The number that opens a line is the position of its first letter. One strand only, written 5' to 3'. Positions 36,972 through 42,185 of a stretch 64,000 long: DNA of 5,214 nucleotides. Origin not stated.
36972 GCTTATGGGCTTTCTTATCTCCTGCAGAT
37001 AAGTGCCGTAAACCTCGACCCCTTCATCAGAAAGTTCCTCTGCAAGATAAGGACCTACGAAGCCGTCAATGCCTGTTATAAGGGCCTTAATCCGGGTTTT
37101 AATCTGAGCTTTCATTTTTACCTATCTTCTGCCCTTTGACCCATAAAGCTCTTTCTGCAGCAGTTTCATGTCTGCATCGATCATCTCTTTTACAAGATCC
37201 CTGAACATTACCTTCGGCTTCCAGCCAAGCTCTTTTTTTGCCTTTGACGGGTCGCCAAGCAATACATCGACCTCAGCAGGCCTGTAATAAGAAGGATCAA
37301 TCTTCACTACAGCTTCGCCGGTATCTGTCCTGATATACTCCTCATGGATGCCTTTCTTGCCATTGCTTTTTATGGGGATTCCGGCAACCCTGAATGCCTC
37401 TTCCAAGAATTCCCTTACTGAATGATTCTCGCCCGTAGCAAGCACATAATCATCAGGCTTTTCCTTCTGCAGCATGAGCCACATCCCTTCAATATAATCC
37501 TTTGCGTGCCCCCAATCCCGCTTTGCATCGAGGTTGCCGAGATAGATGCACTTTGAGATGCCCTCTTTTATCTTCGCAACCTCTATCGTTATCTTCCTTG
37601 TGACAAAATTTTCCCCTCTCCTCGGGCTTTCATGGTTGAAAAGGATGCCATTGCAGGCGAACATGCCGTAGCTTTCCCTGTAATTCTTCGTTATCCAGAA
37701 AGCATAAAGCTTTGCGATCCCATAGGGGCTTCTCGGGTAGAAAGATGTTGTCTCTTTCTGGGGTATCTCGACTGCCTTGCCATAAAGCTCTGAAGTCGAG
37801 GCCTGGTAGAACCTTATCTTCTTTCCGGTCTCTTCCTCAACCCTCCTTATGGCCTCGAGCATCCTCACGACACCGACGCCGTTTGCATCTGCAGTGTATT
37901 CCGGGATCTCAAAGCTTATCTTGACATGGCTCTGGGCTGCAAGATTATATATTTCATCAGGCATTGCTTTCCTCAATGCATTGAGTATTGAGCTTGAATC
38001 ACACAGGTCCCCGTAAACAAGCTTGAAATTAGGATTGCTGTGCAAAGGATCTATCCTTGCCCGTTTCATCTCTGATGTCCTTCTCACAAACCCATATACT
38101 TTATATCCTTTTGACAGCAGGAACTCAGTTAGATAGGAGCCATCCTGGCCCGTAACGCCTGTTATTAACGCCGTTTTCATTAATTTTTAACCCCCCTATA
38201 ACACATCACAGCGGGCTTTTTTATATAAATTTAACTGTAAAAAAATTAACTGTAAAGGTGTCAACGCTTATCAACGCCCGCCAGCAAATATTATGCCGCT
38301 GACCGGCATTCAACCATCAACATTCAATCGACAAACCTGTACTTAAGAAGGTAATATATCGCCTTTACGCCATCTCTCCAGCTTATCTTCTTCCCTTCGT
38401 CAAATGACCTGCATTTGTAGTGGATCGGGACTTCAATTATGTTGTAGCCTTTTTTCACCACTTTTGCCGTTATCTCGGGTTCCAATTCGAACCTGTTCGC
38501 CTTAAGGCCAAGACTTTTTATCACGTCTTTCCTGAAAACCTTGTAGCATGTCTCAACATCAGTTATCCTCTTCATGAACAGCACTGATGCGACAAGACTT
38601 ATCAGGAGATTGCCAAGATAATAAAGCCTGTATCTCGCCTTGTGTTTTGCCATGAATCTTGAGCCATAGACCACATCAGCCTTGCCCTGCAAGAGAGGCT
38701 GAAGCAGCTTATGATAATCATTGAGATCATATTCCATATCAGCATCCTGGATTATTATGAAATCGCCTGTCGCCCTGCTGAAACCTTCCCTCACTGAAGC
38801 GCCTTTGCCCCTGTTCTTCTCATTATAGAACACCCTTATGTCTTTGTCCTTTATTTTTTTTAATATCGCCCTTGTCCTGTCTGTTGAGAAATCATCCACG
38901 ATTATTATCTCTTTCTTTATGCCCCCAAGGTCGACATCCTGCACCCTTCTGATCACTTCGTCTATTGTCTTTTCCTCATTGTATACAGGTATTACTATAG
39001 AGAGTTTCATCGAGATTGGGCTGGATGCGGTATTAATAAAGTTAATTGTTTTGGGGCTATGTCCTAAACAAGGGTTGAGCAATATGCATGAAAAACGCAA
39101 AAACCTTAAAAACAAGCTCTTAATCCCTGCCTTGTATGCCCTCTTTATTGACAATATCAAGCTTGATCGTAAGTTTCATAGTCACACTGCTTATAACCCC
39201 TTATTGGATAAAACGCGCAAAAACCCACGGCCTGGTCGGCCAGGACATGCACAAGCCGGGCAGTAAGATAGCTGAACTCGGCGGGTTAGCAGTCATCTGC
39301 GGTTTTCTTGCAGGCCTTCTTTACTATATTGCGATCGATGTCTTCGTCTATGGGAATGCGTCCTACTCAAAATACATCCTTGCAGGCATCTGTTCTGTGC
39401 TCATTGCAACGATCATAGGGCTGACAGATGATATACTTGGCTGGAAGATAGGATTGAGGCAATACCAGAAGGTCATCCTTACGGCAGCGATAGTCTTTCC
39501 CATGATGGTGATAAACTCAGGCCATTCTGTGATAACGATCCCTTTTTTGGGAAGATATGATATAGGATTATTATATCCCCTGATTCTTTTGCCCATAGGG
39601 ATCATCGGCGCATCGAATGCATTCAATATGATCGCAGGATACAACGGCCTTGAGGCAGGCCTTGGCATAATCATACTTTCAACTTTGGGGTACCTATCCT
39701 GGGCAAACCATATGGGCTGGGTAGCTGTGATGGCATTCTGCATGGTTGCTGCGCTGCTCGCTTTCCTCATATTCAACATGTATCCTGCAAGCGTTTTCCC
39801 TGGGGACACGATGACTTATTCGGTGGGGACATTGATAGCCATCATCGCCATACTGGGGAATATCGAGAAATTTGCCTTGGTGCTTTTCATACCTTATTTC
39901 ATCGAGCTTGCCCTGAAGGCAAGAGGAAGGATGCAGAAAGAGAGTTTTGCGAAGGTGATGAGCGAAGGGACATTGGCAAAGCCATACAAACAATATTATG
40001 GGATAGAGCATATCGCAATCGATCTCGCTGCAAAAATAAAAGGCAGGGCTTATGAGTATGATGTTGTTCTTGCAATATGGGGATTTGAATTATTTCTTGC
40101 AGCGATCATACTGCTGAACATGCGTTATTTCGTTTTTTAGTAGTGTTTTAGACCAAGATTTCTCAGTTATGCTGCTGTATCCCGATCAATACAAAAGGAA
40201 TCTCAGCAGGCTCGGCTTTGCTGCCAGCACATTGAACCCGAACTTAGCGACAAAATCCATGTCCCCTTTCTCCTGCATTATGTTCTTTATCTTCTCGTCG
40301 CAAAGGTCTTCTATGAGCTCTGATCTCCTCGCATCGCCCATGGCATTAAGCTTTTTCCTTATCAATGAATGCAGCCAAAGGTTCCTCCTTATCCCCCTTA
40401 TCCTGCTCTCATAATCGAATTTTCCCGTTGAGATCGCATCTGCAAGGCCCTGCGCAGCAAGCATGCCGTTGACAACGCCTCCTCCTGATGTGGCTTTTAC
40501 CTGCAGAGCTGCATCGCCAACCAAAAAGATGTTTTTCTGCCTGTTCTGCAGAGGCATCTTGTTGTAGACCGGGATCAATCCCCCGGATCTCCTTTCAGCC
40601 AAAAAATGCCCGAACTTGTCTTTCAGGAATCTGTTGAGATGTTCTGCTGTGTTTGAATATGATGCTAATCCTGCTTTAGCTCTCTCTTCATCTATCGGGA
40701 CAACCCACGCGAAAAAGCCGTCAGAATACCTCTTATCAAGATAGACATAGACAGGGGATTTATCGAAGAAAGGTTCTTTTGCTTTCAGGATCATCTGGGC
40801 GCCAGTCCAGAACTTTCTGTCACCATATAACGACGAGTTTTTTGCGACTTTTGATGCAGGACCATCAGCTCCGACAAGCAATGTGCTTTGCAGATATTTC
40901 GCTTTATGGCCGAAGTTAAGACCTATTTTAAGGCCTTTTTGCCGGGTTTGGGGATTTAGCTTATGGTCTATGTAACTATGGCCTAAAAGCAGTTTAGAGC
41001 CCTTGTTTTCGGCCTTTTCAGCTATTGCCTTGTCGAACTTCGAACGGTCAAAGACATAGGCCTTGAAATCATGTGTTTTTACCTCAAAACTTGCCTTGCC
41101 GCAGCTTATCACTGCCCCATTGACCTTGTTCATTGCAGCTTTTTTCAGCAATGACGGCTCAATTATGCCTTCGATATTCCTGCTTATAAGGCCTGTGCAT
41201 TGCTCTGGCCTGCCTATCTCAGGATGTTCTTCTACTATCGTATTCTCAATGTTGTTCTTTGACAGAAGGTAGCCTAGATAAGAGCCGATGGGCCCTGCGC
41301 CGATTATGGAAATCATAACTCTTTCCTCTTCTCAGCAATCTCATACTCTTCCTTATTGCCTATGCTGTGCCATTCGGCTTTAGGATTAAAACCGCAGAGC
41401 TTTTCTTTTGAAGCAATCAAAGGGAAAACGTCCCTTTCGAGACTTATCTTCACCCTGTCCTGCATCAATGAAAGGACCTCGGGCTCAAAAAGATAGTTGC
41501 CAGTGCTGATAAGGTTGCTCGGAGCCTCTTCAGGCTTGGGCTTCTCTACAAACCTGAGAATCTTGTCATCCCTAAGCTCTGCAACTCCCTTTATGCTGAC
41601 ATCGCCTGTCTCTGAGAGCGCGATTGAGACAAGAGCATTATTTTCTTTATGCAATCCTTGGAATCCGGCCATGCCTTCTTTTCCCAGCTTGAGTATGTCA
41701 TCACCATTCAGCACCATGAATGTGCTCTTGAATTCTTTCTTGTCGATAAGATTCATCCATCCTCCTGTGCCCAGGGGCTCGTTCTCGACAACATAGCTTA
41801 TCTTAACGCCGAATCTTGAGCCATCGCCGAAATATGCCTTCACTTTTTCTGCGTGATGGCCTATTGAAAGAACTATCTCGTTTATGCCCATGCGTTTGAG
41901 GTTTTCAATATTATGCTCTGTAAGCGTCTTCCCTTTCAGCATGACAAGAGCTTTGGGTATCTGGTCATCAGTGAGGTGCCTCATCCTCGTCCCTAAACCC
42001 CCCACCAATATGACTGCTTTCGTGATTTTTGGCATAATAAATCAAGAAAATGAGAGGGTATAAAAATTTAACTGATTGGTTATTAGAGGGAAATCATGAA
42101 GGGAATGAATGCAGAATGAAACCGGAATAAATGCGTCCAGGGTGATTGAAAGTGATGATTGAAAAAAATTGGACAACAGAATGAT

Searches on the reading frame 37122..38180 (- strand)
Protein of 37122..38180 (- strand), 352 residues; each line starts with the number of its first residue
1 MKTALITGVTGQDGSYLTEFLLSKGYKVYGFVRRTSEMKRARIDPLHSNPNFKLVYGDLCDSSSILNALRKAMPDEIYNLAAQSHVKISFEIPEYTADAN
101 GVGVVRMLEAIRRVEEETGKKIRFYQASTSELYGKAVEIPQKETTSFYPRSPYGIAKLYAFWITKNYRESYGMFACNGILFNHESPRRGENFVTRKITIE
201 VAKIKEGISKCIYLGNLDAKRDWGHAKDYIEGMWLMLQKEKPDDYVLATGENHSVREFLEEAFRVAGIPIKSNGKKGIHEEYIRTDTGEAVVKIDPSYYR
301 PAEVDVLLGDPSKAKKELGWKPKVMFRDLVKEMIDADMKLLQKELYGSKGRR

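Call 5: search_protein_families(library=pfam, proteins=[window:37122-38180:-])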
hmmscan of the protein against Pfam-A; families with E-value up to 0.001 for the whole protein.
window:37122-38180:- (352 aa): 6 families
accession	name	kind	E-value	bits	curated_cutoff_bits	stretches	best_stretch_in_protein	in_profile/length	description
PF16363.11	GDP_Man_Dehyd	-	2e-145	484.9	27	1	5-333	1-332/332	GDP-mannose 4,6 dehydratase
PF01370.27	Epimerase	-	1.7e-73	247.5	20.9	1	4-248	1-240/240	NAD dependent epimerase/dehydratase family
PF05368.20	NmrA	-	6.7e-07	29.6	27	1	2-72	3-70/298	NmrA-like family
PF04321.23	RmlD_sub_bind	-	7.3e-06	25.7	27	1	4-159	3-131/287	RmlD substrate binding domain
PF02719.21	Polysacc_synt_2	-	0.00033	20.4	20.2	1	5-113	2-117/293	Polysaccharide biosynthesis protein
PF13460.12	NAD_binding_10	-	0.00034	21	27.2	0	8-71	1-60/184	NAD(P)H-binding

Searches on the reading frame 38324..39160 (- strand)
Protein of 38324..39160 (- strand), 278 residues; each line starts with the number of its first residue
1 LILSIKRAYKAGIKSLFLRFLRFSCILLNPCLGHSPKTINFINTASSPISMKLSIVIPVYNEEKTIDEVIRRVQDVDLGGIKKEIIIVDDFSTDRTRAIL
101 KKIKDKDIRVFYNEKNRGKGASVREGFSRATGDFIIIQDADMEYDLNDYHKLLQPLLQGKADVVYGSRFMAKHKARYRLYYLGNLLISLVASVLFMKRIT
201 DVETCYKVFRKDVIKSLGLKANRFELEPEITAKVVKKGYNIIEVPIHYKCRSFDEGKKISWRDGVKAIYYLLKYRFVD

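Call 5: search_protein_families(library=pfam, proteins=[window:38324-39160:-])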
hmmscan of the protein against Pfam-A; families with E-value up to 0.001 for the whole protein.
window:38324-39160:- (278 aa): 4 families
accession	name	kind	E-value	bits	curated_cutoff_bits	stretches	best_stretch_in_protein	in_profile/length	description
PF00535.33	Glycos_transf_2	-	2.9e-36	125.3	23.3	1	54-216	1-166/168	Glycosyl transferase family 2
PF10111.15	Glyco_tranf_2_2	-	6e-11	42.8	27.3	1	54-154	1-104/276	Glycosyltransferase like family 2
PF13641.12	Glyco_tranf_2_3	-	1.1e-06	29.3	27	1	53-171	3-126/230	Glycosyltransferase like family 2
PF13704.12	Glyco_tranf_2_4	-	0.00073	20.4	27.5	0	61-141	2-81/98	Glycosyl transferase family 2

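Call 64: search_protein_families(library=ncbifam, max_evalue=1e-10, proteins=[window:38324-39160:-])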
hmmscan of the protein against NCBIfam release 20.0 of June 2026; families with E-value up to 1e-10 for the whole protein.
window:38324-39160:- (278 aa): 13 families
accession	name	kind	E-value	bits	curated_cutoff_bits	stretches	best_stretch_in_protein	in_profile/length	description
TIGR04182.1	glyco_TIGR04182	equivalog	2.6e-40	138.7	325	1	53-272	2-215/293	S-layer glycoprotein N-glycosyltransferase AglJ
NF041391.1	DPhHxTase_Halo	equivalog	9.1e-25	86.9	375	1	59-252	3-187/213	dolichyl-phosphate hexose transferase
NF007986.1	PRK10714.1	equivalog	3.1e-18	65.9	529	1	52-269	7-220/316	undecaprenyl-phosphate 4-deoxy-4-formamido-L-arabinose transferase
NF058614.1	PPMAGASynPpgS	equivalog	3.3e-18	65.9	370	1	55-268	4-216/226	polyprenyl-phospho-N-acetylgalactosaminyl synthase PpgS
TIGR03937.1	PgaC_IcaA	equivalog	2.8e-17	62.8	422.3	1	51-194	45-184/407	poly-beta-1,6-N-acetyl-D-glucosamine synthase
NF047588.1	GlcsyltransPgfSStrep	equivalog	4.2e-16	59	500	1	51-214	1-164/308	glycosyltransferase PgfS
TIGR04283.1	glyco_like_mftF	equivalog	3.6e-15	56.2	182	1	53-175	1-116/221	TIGR04283 family arsenosugar biosynthesis glycosyltransferase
NF047683.1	TeichurnBiosyTuaG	equivalog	8.1e-15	55.1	400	1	52-155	7-110/252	teichuronic acid biosynthesis protein TuaG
NF007482.0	PRK10073.1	equivalog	1.4e-14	53.9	423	1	50-164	5-118/334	glycosyltransferase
NF041875.1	EPS_EpsD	equivalog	6.8e-14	52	370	1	53-167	1-115/325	exopolysaccharide biosynthesis glycosyltransferase EpsD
NF010496.0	PRK13915.1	equivalog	3.2e-13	49.4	262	1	50-160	30-146/307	glucosyl-3-phosphoglycerate synthase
TIGR03965.1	mycofact_glyco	equivalog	3.7e-11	42.6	280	1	46-155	69-178/467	mycofactocin biosynthesis glycosyltransferase MftF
NF050050.1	ProtGlycPglI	equivalog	6.9e-11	42.1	500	0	52-163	3-115/306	GalNAc(5)-diNAcBac-PP-undecaprenol beta-1,3-glucosyltransferase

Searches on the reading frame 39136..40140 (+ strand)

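Call 7: search_protein_families(library=pfam, proteins=[window:39136-40140:+])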
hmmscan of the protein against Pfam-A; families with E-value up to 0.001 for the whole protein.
window:39136-40140:+ (334 aa): 1 family
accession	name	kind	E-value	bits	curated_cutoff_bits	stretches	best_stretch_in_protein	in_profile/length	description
PF00953.26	Glycos_transf_4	-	5.8e-34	117.8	27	1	83-241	3-159/160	Glycosyl transferase family 4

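Call 64: search_protein_families(library=ncbifam, max_evalue=1e-10, proteins=[window:39136-40140:+])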
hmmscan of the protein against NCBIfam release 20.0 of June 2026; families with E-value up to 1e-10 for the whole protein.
window:39136-40140:+ (334 aa): 2 families
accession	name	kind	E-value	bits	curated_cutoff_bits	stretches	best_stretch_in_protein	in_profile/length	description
NF053644.1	MraY_archaea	equivalog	4.4e-19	69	450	1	119-250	158-285/340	pseudomurein biosynthesis MraY family phospho-N-acetylmuramoyl-pentapeptide-transferase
TIGR00445.1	mraY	equivalog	1.2e-14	54.5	192.05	1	18-256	2-259/321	phospho-N-acetylmuramoyl-pentapeptide-transferase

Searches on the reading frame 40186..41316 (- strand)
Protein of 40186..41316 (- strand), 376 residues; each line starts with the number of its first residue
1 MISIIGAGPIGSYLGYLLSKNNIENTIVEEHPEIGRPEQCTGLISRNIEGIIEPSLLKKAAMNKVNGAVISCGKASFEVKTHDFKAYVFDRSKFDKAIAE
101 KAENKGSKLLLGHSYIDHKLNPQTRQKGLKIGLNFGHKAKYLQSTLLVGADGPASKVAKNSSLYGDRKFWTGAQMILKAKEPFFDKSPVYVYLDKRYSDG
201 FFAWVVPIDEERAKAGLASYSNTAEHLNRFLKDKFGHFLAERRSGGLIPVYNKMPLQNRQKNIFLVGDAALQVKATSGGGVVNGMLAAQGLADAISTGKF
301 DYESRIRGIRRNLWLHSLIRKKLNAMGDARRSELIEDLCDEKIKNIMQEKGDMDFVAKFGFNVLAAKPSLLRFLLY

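Call 7: search_protein_families(library=pfam, proteins=[window:40186-41316:-])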
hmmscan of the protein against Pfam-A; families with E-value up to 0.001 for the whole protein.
window:40186-41316:- (376 aa): 2 families
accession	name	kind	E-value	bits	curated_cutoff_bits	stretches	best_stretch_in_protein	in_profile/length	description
PF01494.25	FAD_binding_3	-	1.3e-14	54.6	22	1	3-290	5-313/349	FAD binding domain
PF13450.12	NAD_binding_8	-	3.7e-05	24.3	21.9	1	4-35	1-32/68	NAD(P)-binding Rossmann-like domain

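Call 64: search_protein_families(library=ncbifam, max_evalue=1e-10, proteins=[window:40186-41316:-])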
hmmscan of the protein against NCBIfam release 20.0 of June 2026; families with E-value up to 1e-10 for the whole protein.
window:40186-41316:- (376 aa): 4 families
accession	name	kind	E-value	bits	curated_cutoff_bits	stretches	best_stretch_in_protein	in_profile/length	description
TIGR02032.1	GG-red-SF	subfamily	2.2e-46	158.9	158.8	1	4-294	5-296/297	geranylgeranyl reductase family protein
TIGR02023.1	BchP-ChlP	subfamily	3.7e-19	69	343.3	1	2-313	3-317/388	geranylgeranyl diphosphate reductase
NF041080.1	DGGGPL_reductase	equivalog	5.6e-17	61.7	580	1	3-297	5-317/447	digeranylgeranylglycerophospholipid reductase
NF041160.1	DGGPL_Thplmales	equivalog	2.5e-12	46.4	780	1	3-300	7-319/396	digeranylgeranylglycerophospholipid reductase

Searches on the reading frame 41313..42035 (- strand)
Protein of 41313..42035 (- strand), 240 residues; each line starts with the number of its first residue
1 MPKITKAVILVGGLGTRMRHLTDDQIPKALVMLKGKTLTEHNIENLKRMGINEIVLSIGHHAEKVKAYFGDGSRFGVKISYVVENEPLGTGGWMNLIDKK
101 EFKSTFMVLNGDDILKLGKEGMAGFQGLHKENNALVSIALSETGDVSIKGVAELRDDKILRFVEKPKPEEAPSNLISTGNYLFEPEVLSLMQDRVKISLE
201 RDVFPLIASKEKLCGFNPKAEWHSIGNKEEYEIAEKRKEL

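Call 7: search_protein_families(library=pfam, proteins=[window:41313-42035:-])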
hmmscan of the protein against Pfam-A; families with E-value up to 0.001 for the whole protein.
window:41313-42035:- (240 aa): 2 families
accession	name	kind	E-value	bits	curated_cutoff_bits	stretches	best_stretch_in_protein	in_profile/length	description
PF00483.29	NTP_transferase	-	4.3e-35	121.9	21.2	1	6-234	1-238/245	Nucleotidyl transferase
PF12804.13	NTP_transf_3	-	1e-09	39.2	27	1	7-69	1-55/160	MobA-like NTP transferase domain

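Call 64: search_protein_families(library=ncbifam, max_evalue=1e-10, proteins=[window:41313-42035:-])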
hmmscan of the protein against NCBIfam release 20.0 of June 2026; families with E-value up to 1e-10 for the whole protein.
window:41313-42035:- (240 aa): 19 families
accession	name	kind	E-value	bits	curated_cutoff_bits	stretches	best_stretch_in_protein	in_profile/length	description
NF052502.1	man1P_GTase_Rv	exception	1.4e-43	149.1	440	1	6-231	2-223/352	mannose-1-phosphate guanylyltransferase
TIGR03992.1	Arch_glmU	subfamily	3.8e-37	128.1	292.1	1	6-226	2-215/393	bifunctional sugar-1-phosphate nucleotidylyltransferase/acetyltransferase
TIGR01208.1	rmlA_long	equivalog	3.1e-32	111.9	320.25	1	6-193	1-184/353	glucose-1-phosphate thymidylyltransferase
NF041313.1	UDPGP_AglF_Halo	equivalog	1.5e-28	99.8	400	1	6-190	2-181/234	UTP--glucose-1-phosphate uridylyltransferase AglF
NF045761.1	NAMPUrTaseMurU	equivalog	4.5e-28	98.7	250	1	6-233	2-222/226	N-acetylmuramate alpha-1-phosphate uridylyltransferase MurU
NF049965.1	GlMnHpPGnyltfHddC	equivalog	3.1e-24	85.8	300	1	6-200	2-184/221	D-glycero-D-manno-heptose 1-phosphate guanosyltransferase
TIGR01099.1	galU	equivalog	1.7e-19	70.4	326.8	1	77-231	94-258/261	UTP--glucose-1-phosphate uridylyltransferase GalU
NF041173.1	Sug_nt_acttase_Thmprot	equivalog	1.2e-16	60.7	600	1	6-227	2-216/405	bifunctional sugar-1-phosphate nucleotidylyltransferase/acetyltransferase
TIGR02623.1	G1P_cyt_trans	equivalog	6.4e-16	58.6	300.25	0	6-71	2-66/255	glucose-1-phosphate cytidylyltransferase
NF045697.1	MurNAcPUrMurU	equivalog_domain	8.9e-16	58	370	1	9-237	2-227/229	N-acetylmuramate alpha-1-phosphate uridylyltransferase MurU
NF010934.1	PRK14354.1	equivalog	5.2e-15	54.9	450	1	7-192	2-181/447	bifunctional UDP-N-acetylglucosamine diphosphorylase/glucosamine-1-phosphate N-acetyltransferase GlmU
TIGR01173.1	glmU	equivalog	2.5e-14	53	366.85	1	6-195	2-184/452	bifunctional UDP-N-acetylglucosamine diphosphorylase/glucosamine-1-phosphate N-acetyltransferase GlmU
NF010935.0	PRK14355.1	equivalog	5e-14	51.8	718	1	6-190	5-185/459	bifunctional UDP-N-acetylglucosamine diphosphorylase/glucosamine-1-phosphate N-acetyltransferase GlmU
NF010940.0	PRK14360.1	equivalog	1.2e-13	50.5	602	1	8-192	5-185/452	bifunctional UDP-N-acetylglucosamine diphosphorylase/glucosamine-1-phosphate N-acetyltransferase GlmU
TIGR01207.1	rmlA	equivalog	2.8e-13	49.6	360.65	1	6-192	1-184/286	glucose-1-phosphate thymidylyltransferase RfbA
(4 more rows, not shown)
